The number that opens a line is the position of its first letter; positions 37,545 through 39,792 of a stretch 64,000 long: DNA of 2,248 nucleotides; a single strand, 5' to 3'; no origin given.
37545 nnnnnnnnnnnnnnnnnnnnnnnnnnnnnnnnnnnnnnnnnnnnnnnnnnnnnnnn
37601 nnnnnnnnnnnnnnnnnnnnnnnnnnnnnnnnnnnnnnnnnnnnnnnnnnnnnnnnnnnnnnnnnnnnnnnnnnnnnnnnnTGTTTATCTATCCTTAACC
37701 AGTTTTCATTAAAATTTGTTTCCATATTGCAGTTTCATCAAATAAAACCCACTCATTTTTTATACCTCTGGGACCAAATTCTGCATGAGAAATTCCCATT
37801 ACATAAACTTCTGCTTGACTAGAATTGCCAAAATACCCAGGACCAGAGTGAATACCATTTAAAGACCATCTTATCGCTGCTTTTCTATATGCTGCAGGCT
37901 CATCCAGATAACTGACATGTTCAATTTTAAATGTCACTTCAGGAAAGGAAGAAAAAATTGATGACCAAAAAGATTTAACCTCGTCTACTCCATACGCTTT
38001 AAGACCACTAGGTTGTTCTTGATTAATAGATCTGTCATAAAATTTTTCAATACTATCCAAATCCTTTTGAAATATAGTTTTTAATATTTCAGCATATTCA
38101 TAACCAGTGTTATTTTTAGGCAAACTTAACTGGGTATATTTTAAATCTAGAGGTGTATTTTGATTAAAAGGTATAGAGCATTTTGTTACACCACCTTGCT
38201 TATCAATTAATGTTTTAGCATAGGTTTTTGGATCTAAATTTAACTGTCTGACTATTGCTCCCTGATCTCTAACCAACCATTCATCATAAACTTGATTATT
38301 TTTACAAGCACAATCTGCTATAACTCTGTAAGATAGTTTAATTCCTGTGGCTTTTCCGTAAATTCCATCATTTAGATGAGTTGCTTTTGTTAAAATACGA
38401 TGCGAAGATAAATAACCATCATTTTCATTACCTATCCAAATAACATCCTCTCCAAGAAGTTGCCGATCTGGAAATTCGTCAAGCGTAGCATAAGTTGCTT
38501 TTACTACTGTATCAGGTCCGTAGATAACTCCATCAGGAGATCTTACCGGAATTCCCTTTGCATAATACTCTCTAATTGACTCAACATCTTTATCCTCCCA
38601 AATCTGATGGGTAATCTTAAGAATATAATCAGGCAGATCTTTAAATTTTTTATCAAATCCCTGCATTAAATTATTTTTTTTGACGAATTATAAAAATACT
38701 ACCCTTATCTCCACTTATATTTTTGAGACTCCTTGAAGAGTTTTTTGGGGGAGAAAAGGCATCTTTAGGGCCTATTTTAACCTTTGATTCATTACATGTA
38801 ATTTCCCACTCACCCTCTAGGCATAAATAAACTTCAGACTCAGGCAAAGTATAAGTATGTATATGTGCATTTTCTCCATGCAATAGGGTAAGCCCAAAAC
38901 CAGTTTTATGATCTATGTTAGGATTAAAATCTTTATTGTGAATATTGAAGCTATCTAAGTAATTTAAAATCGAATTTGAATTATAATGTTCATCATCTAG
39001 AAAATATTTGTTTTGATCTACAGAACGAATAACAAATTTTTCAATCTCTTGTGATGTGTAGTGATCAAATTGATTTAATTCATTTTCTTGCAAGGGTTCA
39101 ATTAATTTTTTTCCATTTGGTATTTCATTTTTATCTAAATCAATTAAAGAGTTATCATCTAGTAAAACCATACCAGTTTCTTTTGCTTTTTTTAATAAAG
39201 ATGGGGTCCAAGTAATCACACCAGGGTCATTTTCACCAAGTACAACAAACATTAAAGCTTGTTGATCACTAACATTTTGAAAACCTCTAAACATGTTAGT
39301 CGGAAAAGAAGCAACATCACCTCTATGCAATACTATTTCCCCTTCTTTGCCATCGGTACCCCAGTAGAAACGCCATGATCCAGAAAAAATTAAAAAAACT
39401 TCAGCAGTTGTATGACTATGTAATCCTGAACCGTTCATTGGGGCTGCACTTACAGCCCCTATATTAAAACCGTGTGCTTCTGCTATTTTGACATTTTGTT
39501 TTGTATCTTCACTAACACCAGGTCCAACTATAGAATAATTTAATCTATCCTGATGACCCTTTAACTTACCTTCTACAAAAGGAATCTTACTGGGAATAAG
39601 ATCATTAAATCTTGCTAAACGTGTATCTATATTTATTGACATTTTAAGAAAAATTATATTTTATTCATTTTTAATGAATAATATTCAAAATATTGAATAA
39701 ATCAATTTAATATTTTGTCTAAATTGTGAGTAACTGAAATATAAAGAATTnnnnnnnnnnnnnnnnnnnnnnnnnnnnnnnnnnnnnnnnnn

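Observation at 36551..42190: Cluster of uncharacterised enzyme folds (bicupin, two tandem-SnoaL/NTF2 proteins, short MetE-like, HisD-family dehydrogenase) suggests an undescribed catabolic pathway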

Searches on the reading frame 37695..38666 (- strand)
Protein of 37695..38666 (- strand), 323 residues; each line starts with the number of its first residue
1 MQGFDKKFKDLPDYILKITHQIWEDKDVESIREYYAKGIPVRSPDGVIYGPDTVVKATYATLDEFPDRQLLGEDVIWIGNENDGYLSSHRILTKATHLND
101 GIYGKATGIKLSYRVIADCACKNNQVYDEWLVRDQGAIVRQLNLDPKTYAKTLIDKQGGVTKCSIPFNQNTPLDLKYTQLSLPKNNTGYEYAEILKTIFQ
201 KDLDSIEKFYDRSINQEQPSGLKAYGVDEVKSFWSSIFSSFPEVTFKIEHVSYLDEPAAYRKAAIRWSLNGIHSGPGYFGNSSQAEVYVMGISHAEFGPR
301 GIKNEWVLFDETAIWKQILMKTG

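Call 4: search_protein_families(library=pfam, proteins=[window:37695-38666:-], max_evalue=0.01)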
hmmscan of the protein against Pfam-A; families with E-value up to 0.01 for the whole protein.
window:37695-38666:- (323 aa): 2 families
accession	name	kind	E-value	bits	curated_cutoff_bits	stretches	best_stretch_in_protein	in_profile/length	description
PF07366.18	SnoaL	-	3.6e-16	59.6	28.4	2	200-318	13-126/126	SnoaL-like polyketide cyclase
PF12680.13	SnoaL_2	-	4.4e-10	40.5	27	1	200-272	10-76/102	SnoaL-like domain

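Call 5: search_protein_families(library=ncbifam, proteins=[window:37695-38666:-], max_evalue=0.01)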
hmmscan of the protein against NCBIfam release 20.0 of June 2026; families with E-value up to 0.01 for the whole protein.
window:37695-38666:- (323 aa): 0 families

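Call 16: search_solved_structures(query=window:37695-38666:-, max_evalue=0.1)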
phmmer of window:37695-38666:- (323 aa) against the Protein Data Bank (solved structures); distinct sequences matched with E-value up to 0.1: 2.
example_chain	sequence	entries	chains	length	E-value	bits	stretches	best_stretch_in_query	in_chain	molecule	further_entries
8ysb_A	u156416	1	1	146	0.019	17.5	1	20-147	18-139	Predicted ester cyclase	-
2gey_A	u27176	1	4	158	0.042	16.4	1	22-142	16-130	AclR protein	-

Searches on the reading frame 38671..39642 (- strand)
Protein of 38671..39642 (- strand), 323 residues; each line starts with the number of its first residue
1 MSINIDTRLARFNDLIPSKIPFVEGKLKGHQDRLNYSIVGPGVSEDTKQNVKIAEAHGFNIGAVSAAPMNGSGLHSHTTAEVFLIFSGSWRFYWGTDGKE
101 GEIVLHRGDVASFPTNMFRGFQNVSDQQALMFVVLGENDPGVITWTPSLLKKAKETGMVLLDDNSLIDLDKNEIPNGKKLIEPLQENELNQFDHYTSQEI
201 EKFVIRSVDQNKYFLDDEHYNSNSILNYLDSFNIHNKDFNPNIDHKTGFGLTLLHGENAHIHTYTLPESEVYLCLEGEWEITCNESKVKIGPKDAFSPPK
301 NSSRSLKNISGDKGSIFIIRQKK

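Call 4: search_protein_families(library=pfam, proteins=[window:38671-39642:-], max_evalue=0.01)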
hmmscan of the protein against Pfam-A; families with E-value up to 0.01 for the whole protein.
window:38671-39642:- (323 aa): 2 families
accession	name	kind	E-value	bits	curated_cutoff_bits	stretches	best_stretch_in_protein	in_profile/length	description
PF07883.17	Cupin_2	-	5.4e-14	52.1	27.2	2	71-134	10-69/70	Cupin domain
PF00190.28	Cupin_1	-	4.9e-06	26.6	22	1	73-146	47-124/151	Cupin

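Call 5: search_protein_families(library=ncbifam, proteins=[window:38671-39642:-], max_evalue=0.01)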
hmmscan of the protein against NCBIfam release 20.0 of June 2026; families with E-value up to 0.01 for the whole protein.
window:38671-39642:- (323 aa): 1 family
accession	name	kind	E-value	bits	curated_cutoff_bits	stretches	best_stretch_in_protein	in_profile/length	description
NF050094.1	BetDgalsidMYCTU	equivalog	5.5e-07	29.8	175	0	264-317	52-105/113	beta-D-galactosidase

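Call 17: search_solved_structures(query=window:38671-39642:-, max_evalue=0.1)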
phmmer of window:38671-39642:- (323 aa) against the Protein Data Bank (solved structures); distinct sequences matched with E-value up to 0.1: 1.
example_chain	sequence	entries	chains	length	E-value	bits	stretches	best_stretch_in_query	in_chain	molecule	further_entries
7wvt_A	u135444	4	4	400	0.009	18.3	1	188-241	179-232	Phosphatidylinositol transfer protein CSR1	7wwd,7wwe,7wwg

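Call 36: predict_structure(protein=window:38671-39642:-)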
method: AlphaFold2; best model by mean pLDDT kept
length: 323 residues; sequences in the alignment: 1
mean_pLDDT: 34.5   pTM: 0.27
mean pLDDT of the five models: 34.5, 30.7, 29.8, 29.3, 27.1
residues with pLDDT >= 90: 0; 70-90: 0; 50-70: 32; < 50: 291
segments of 3 or more residues with pLDDT < 50: 1-259, 267-271, 297-316, 320-323
pLDDT, mean of each block of 10 residues (from residue 1): 25 30 29 30 34 28 28 26 30 29 29 27 29 29 33 34 29 29 29 31 33 31 33 33 37 43 51 52 57 52 43 47 45
secondary structure, 60 per line:
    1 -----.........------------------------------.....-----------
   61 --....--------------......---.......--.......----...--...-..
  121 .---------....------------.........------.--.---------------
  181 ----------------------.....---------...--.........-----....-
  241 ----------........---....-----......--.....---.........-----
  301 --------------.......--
elements in order: H6-14 H45-49 E63-66 E81-86 E90-96 E99-105 E131-134 H147-155 E203-207 H222-230 E251-255 E262-265 E271-276 E279-283 E287-292 E315-321

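Call 97: find_homologous_proteins(query=A2, max_evalue=1e-10)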
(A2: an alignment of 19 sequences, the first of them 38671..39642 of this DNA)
Query A2 (19 sequences) (323 aa, profile of the alignment): 6830 proteins with E <= 1e-10 among 8000 candidates; the best 120 are listed.
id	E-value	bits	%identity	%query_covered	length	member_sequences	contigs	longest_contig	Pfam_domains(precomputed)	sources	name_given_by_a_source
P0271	7.6e-141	487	85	100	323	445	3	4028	PF07883.18,PF00190.29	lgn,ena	-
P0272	2.7e-140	486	79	100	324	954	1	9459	PF07883.18,PF00190.29,PF11699.15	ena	-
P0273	9.9e-140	484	98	100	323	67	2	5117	PF07883.18,PF00190.29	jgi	-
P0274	1.7e-139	483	71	99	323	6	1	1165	PF07883.18,PF00190.29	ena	-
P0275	3.6e-139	482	72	99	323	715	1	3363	PF07883.18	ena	-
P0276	1.1e-137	477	72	99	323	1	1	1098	PF07883.18,PF00190.29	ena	-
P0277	1.4e-137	477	73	99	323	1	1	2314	PF07883.18,PF00190.29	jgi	-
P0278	1.5e-137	477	73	99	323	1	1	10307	PF07883.18,PF00190.29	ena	-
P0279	1.5e-137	477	73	99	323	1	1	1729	PF07883.18,PF00190.29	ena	-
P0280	1.7e-137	476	73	99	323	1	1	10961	PF07883.18,PF00190.29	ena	-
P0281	2.1e-137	476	73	99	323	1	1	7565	PF07883.18,PF00190.29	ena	-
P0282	2.2e-137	476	72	99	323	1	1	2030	PF07883.18,PF00190.29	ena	-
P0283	2.3e-137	476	72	99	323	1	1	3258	PF07883.18,PF00190.29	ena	-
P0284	2.4e-137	476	75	100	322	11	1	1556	PF07883.18,PF00190.29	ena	-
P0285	2.5e-137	476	72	99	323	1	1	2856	PF07883.18,PF00190.29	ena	-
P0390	1.8e-132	460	29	98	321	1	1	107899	PF07883.18,PF00190.29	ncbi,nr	ncbi:MAG: cupin [Rhodobacterales bacterium 32-67-9]|nr:MAG: cupin [Rhodobacterales bacterium 32-67-9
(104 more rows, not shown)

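Call 101: find_encoding_contigs(protein=P0390, flank=10000, max_places=2)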
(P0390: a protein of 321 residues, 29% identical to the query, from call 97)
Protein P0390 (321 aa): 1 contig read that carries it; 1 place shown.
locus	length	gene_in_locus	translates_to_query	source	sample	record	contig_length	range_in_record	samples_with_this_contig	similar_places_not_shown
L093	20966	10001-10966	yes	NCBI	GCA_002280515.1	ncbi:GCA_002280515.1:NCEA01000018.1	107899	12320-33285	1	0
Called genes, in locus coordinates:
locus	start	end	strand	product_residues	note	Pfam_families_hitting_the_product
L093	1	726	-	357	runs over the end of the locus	PF07366:SnoaL, PF12680:SnoaL_2, PF07366:SnoaL (weak)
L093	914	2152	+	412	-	PF01547:SBP_bac_1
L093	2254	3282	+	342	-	PF00528:BPD_transp_1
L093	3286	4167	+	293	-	PF00528:BPD_transp_1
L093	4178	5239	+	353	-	PF00005:ABC_tran, PF17912:OB_MalK (weak)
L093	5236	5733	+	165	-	PF07366:SnoaL, PF12680:SnoaL_2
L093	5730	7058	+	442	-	PF00815:Histidinol_dh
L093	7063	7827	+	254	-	PF00106:adh_short, PF01370:Epimerase, PF08659:KR, PF23441:SDR, PF13561:adh_short_C2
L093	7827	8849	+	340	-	PF00356:LacI, PF00532:Peripla_BP_1, PF13407:Peripla_BP_4, PF13377:Peripla_BP_3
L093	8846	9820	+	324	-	PF07366:SnoaL, PF12680:SnoaL_2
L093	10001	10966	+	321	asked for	PF00190:Cupin_1 (faint), PF07883:Cupin_2 (weak)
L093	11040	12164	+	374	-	PF01717:Meth_synt_2 (faint)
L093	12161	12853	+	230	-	PF12697:Abhydrolase_6, PF00975:Thioesterase (weak), PF12146:Hydrolase_4 (faint), PF00561:Abhydrolase_1 (faint)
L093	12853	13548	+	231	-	PF03737:RraA-like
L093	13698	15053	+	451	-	PF01425:Amidase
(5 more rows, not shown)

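Call 104: predict_structure(alignment_id=A3)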
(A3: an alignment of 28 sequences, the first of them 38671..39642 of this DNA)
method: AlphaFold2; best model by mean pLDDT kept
length: 323 residues; sequences in the alignment: 28
mean_pLDDT: 87.4   pTM: 0.88
mean pLDDT of the five models: 87.4, 84.1, 82.5, 82.0, 73.2
residues with pLDDT >= 90: 169; 70-90: 127; 50-70: 25; < 50: 2
segments of 3 or more residues with pLDDT < 50: none
pLDDT, mean of each block of 10 residues (from residue 1): 75 81 61 83 60 84 91 87 96 93 96 92 95 85 83 83 79 86 88 92 92 84 89 86 90 95 93 97 94 95 95 95 85
secondary structure, 60 per line:
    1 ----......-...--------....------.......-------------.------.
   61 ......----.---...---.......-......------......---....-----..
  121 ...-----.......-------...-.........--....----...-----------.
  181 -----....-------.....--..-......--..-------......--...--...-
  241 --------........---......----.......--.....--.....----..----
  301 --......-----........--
elements in order: H5-8 H23-26 E33-39 E60-66 E75-77 E81-87 E89-94 E101-106 E110-113 E119-123 E129-135 E143-145 H147-155 E158-161 E166-168 H186-189 H197-201 H207-212 E224-229 E232-234 E237-239 E249-256 E260-265 E270-276 E279-283 E286-290 E303-308 E314-321

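Call 106: fold_search(model_id=the predicted structure, library=pdb)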
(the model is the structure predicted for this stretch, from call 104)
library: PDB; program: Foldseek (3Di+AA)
matches with E <= 10: 1968; with E <= 0.001: 732
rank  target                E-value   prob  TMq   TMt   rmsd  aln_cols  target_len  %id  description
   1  1h1i_D                2.4e-16  1.00  0.53  0.51  12.1       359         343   13  CRYSTAL STRUCTURE OF QUERCETIN 2,3-DIOXYGENASE ANAEROBICALLY COMPLEXED WITH THE SUBSTRATE QUERCETN (released 2002-11-28)
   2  6l9i_A                2.5e-16  1.00  0.57  0.55   8.8       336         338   12  Crystal Structure of Lactobacillus farciminis Oxalate Decarboxylase Formate Complex (released 2021-01-20)
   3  8hfb_A                2.8e-16  1.00  0.53  0.53  11.8       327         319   13  Evolved variant of quercetin 2,4-dioxygenase from Bacillus subtilis (released 2023-03-08)
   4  5vg3_B                3.3e-16  1.00  0.58  0.51   8.7       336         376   13  Structure of Oxalate Decarboxylase from Bacillus subtilis at pH 4.6 (released 2017-10-18)
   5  1h1i_C                3.7e-16  1.00  0.53  0.50  12.8       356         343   13  CRYSTAL STRUCTURE OF QUERCETIN 2,3-DIOXYGENASE ANAEROBICALLY COMPLEXED WITH THE SUBSTRATE QUERCETN (released 2002-11-28)
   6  1juh_B                4.4e-16  1.00  0.54  0.52  12.6       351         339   12  Crystal Structure of Quercetin 2,3-dioxygenase (released 2002-05-22)
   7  1gqg_B                5.5e-16  1.00  0.52  0.50  12.9       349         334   13  Quercetin 2,3-dioxygenase in complex with the inhibitor diethyldithiocarbamate (released 2002-06-21)
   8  8hfb_B                6.8e-16  1.00  0.52  0.54  11.9       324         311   13  Evolved variant of quercetin 2,4-dioxygenase from Bacillus subtilis (released 2023-03-08)
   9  5e1r_E                6.8e-16  1.00  0.53  0.49   9.4       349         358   12  Crystal structure of pecan (carya illinoinensis) vicilin, a new food allergen (released 2016-08-10)
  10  1gqg_A                8.1e-16  1.00  0.53  0.52   9.9       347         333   13  Quercetin 2,3-dioxygenase in complex with the inhibitor diethyldithiocarbamate (released 2002-06-21)
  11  1y3t_A                1.1e-15  1.00  0.51  0.50  12.8       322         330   13  Crystal structure of YxaG, a dioxygenase from Bacillus subtilis (released 2005-01-18)
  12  1juh_C                1.2e-15  1.00  0.52  0.51  12.3       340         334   12  Crystal Structure of Quercetin 2,3-dioxygenase (released 2002-05-22)
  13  5e1r_C                1.3e-15  1.00  0.54  0.49   9.0       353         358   10  Crystal structure of pecan (carya illinoinensis) vicilin, a new food allergen (released 2016-08-10)
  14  2uya                  1.3e-15  1.00  0.57  0.50   9.0       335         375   14  DEL162-163 mutant of Bacillus subtilis Oxalate Decarboxylase OxdC (released 2007-08-21)
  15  2uy9                  1.4e-15  1.00  0.58  0.51   8.7       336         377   13  E162A mutant of Bacillus subtilis Oxalate Decarboxylase OxdC (released 2007-08-21)
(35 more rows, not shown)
